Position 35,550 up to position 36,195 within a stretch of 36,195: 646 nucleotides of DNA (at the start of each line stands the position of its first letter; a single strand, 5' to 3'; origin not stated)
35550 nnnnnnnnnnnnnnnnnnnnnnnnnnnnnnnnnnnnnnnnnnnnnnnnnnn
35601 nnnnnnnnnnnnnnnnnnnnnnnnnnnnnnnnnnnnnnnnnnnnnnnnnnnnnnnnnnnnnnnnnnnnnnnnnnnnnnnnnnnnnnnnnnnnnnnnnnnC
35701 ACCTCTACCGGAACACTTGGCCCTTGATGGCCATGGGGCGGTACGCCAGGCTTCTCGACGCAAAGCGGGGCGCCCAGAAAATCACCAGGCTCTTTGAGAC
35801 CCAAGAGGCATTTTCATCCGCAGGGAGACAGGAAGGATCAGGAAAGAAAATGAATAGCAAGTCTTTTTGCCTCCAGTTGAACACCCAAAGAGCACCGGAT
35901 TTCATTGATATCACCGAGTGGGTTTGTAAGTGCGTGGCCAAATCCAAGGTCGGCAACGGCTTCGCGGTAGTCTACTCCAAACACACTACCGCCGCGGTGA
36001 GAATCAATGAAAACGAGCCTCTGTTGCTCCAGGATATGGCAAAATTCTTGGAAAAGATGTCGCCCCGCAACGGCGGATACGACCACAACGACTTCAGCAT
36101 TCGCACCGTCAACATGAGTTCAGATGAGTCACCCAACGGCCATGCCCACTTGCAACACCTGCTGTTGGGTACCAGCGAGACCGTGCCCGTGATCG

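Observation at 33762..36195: Squalene-hopene cyclase reading frame has no stop and runs in frame into a YjbQ/UPF0047 module (not in the ORF track)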

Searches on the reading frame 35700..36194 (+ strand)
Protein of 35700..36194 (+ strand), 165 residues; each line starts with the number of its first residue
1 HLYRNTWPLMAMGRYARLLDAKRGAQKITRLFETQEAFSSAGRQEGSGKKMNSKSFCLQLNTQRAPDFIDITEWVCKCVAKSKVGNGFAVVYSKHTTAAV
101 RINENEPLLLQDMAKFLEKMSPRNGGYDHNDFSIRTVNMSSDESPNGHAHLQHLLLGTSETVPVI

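Call 20: find_related_loci(query=window:35700-36194:+, collection=genome_contigs, flank=4000)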
Query window:35700-36194:+ (165 aa) in genome_contigs; peptide patterns used: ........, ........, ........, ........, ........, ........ (x = any residue, [..] = any of these).
255 stretches matched a pattern; 153 encode a relative of the query (tblastn E <= 1e-3); the best 80 are kept; 80 distinct loci.
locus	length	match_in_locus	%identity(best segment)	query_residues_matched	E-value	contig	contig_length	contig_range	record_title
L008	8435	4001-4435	66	1-165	6e-73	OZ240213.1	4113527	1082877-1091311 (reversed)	MAG: Dehalococcoidia bacterium isolate 72fd1f58-039a-43d1-a234-fad5f02d9593 genome assembly, chromosome: 1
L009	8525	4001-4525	61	1-165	2e-70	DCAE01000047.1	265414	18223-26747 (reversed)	MAG TPA_asm: Dehalococcoidia bacterium UBA1141 UBA1141_contig_3004, whole genome shotgun sequence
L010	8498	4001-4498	65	1-165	2e-70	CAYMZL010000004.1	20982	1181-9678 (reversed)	MAG TPA_asm: uncultured Dehalococcoidia bacterium isolate binchicken_co138_79 genome assembly, contig: NODE_286_length_2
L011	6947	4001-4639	53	1-165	3e-69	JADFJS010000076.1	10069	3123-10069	MAG: Chloroflexota bacterium isolate B43T3L11 B43T3L11_NODE7651, whole genome shotgun sequence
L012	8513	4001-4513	63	1-165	2e-68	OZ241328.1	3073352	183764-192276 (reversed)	MAG: Dehalococcoidia bacterium isolate 7e64c242-f5c6-42d9-bcc4-5b07c16e2bb2 genome assembly, chromosome: 1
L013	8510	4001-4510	60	1-165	4e-68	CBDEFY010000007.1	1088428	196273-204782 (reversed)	MAG: Dehalococcoidia bacterium isolate b072644e-70d4-4043-a6cf-a40efd764d31 genome assembly, contig: contig_7, whole gen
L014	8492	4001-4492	62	1-165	6e-68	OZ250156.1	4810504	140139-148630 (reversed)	MAG: Dehalococcoidia bacterium isolate e5f5fd38-eeba-48ed-b54a-83455fc2a46d genome assembly, chromosome: 1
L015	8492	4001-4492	62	1-165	2e-67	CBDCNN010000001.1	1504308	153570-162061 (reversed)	MAG: Dehalococcoidia bacterium isolate f925f4b4-e5cd-4c29-90df-f015b0a4b6e1 genome assembly, contig: contig_1, whole gen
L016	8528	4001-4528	60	1-165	6e-67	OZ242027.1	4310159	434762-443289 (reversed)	MAG: Dehalococcoidia bacterium isolate b612d4f0-7387-46ac-83c2-9cb111bb644c genome assembly, chromosome: 1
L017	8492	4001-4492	63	1-165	9e-67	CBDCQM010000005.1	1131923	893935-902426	MAG: Dehalococcoidia bacterium isolate 9ac7512b-c8f4-466b-95df-5190cdad7ee7 genome assembly, contig: contig_5, whole gen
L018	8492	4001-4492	64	1-165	1e-66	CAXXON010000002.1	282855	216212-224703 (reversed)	MAG: Dehalococcoidia bacterium isolate 68d30e11-8926-419a-9d87-ffe9a26ece92 genome assembly, contig: contig_2, whole gen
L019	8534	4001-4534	60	1-165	1e-66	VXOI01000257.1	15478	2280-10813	MAG: Chloroflexi bacterium isolate SB0662_bin_29 NODE_3374_length_15478_cov_29.999157, whole genome shotgun sequence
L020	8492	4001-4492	62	1-165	2e-66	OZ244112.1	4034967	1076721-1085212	MAG: Dehalococcoidia bacterium isolate 98c33025-9a88-4adf-8ca6-a97f3c9d2c4b genome assembly, chromosome: 1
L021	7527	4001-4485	80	1-165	6e-66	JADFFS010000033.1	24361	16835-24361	MAG: Chloroflexota bacterium isolate B28T3L11 B28T3L11_NODE1621, whole genome shotgun sequence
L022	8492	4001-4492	63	1-165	1e-65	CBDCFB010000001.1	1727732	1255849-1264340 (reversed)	MAG: Dehalococcoidia bacterium isolate 197aea84-9146-475f-a767-9aad1a17c687 genome assembly, contig: contig_1, whole gen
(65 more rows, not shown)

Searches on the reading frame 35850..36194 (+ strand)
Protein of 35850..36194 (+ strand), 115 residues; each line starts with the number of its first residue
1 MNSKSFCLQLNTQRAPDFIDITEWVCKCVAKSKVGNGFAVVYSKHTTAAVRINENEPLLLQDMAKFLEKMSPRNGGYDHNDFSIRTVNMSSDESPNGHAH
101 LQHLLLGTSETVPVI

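Call 5: search_protein_families(library=ncbifam, proteins=[window:35850-36194:+], max_evalue=0.01)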
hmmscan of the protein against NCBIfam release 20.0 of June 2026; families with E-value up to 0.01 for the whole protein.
window:35850-36194:+ (115 aa): 1 family
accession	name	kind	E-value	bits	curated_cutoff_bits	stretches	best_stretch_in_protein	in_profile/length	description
TIGR00149.1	TIGR00149_YjbQ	hypoth_equivalog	1.4e-22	79.8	67.75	1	8-114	3-99/132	secondary thiamine-phosphate synthase enzyme YjbQ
